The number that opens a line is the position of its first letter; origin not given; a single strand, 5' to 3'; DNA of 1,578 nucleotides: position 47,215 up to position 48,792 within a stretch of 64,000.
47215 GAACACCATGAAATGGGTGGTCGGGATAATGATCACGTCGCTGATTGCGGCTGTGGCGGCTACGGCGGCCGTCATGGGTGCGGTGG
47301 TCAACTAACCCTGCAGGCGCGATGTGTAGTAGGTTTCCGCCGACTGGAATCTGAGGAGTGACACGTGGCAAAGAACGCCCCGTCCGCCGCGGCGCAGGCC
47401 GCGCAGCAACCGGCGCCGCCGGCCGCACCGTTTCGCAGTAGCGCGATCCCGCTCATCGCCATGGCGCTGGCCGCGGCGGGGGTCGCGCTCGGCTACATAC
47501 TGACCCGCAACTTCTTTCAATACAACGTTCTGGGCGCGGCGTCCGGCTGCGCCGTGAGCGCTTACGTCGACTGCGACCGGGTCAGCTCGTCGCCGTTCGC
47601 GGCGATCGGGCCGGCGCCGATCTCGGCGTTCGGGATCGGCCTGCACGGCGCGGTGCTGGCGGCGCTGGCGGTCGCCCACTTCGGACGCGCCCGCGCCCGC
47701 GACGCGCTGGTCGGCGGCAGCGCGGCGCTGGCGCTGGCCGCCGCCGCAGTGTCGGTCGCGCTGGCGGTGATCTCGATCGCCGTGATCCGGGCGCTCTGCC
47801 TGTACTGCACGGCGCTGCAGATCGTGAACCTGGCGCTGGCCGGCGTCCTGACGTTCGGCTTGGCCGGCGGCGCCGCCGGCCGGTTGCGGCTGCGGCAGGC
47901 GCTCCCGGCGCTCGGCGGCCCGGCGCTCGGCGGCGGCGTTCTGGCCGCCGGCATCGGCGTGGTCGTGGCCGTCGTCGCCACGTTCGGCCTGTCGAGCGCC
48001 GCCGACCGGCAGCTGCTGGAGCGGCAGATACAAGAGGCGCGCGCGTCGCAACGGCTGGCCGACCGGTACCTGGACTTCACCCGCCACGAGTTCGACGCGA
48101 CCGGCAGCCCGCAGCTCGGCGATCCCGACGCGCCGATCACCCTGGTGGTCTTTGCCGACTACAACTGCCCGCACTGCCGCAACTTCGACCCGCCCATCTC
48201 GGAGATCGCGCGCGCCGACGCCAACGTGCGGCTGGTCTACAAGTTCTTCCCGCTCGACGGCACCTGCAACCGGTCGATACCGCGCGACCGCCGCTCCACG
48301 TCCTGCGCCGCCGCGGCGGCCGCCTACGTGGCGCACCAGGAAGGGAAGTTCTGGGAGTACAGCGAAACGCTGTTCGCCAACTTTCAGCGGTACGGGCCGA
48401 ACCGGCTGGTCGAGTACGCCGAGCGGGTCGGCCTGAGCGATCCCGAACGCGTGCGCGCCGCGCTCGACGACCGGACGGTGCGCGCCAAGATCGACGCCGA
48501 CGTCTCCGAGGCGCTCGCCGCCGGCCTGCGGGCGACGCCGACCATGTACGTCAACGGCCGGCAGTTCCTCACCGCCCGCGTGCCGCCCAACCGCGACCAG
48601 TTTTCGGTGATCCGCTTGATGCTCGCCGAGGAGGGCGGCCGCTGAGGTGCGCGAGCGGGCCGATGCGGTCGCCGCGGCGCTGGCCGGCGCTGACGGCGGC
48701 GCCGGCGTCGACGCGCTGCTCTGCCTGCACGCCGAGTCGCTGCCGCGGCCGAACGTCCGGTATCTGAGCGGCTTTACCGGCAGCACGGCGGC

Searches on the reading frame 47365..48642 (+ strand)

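Call 62: search_protein_families(library=pfam, proteins=[window:47365-48642:+], max_evalue=0.001)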
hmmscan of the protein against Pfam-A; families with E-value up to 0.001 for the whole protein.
window:47365-48642:+ (426 aa): 3 families
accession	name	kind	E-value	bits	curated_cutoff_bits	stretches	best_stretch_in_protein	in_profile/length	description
PF13462.12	Thioredoxin_4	-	2.1e-21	77.2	23.2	1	247-402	4-151/165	Thioredoxin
PF01323.26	DSBA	-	3.5e-17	63.2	25.6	1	259-402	1-178/191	DSBA-like thioredoxin domain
PF07884.19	VKOR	-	4.6e-17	62.9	27.5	1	31-160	2-131/134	Vitamin K epoxide reductase family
